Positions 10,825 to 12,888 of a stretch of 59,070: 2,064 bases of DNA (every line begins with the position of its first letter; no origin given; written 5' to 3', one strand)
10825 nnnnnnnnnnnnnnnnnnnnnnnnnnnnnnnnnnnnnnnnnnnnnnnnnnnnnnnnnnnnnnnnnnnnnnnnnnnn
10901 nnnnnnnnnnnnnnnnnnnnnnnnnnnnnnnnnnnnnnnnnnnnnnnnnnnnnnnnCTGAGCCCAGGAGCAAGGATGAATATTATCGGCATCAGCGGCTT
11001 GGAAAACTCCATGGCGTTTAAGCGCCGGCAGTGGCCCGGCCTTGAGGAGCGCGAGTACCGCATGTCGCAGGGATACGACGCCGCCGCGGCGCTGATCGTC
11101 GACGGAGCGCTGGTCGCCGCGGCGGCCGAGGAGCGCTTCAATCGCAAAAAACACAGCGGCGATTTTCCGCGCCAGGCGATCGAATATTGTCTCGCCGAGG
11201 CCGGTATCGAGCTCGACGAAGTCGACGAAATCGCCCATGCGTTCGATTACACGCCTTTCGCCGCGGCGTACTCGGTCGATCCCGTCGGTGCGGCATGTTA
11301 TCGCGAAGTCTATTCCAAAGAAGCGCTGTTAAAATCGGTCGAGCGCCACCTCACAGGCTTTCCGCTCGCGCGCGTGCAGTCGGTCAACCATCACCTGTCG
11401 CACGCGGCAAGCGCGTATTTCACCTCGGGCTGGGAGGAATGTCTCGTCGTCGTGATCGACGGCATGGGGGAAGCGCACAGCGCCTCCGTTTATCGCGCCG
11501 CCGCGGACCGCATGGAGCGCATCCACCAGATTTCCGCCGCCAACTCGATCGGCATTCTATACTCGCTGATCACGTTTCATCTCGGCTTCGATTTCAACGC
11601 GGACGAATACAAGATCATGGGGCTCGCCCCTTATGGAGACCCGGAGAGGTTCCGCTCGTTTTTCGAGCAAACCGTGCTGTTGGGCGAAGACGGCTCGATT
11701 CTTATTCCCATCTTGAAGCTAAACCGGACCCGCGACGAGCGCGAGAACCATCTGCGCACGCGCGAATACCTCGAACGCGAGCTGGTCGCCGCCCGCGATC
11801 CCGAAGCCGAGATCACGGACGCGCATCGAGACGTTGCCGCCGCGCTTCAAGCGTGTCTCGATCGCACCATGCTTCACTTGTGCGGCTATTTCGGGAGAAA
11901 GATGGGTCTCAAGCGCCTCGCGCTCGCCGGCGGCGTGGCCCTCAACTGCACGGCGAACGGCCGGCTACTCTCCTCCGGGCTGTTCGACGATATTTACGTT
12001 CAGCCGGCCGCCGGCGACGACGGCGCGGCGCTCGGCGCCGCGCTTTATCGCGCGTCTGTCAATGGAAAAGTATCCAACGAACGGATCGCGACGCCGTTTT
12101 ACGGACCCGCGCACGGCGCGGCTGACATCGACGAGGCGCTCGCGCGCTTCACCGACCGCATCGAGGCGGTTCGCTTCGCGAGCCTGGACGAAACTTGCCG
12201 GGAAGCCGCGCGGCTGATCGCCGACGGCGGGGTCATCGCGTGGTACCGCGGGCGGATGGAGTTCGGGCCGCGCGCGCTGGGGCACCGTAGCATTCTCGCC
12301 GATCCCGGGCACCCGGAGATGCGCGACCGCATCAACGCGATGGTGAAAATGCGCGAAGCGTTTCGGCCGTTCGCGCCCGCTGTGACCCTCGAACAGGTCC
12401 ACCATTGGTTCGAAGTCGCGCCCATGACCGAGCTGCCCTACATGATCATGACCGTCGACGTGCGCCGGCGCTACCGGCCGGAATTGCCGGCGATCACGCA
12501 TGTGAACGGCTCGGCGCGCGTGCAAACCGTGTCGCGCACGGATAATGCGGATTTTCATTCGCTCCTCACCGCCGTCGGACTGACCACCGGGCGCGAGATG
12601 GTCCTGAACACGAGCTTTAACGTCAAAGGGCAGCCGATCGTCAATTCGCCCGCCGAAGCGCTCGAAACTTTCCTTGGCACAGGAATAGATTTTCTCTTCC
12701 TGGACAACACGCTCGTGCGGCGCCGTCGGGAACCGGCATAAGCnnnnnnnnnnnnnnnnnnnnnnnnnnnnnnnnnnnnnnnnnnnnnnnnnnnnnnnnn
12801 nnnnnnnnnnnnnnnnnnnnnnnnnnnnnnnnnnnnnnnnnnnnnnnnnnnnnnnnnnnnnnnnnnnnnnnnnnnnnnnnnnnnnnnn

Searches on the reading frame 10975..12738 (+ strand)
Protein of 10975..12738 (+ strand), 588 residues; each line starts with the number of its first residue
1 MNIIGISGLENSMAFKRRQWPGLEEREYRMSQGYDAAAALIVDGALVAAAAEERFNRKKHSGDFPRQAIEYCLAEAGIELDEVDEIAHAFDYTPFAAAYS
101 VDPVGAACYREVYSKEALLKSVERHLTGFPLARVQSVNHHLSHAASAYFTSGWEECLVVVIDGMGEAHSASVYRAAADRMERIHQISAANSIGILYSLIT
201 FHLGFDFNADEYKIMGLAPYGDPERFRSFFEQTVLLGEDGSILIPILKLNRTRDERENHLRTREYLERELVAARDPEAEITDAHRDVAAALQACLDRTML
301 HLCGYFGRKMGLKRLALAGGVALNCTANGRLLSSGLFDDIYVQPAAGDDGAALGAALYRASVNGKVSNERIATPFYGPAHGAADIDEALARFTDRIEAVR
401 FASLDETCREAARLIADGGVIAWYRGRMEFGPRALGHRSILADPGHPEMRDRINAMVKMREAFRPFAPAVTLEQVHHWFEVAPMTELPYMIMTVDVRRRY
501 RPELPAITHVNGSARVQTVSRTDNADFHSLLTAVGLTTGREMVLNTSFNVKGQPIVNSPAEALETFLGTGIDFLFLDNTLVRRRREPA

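Call 19: search_protein_families(library=pfam, proteins=[window:10975-12738:+], max_evalue=0.001)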
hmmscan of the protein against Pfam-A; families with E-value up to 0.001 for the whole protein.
window:10975-12738:+ (588 aa): 2 families
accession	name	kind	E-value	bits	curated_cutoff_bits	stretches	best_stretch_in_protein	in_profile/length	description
PF16861.10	Carbam_trans_C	-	2.4e-66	222.9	27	1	412-583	1-170/170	Carbamoyltransferase C-terminus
PF02543.21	Carbam_trans_N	-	9.5e-59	200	24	1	34-357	10-346/346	Carbamoyltransferase N-terminus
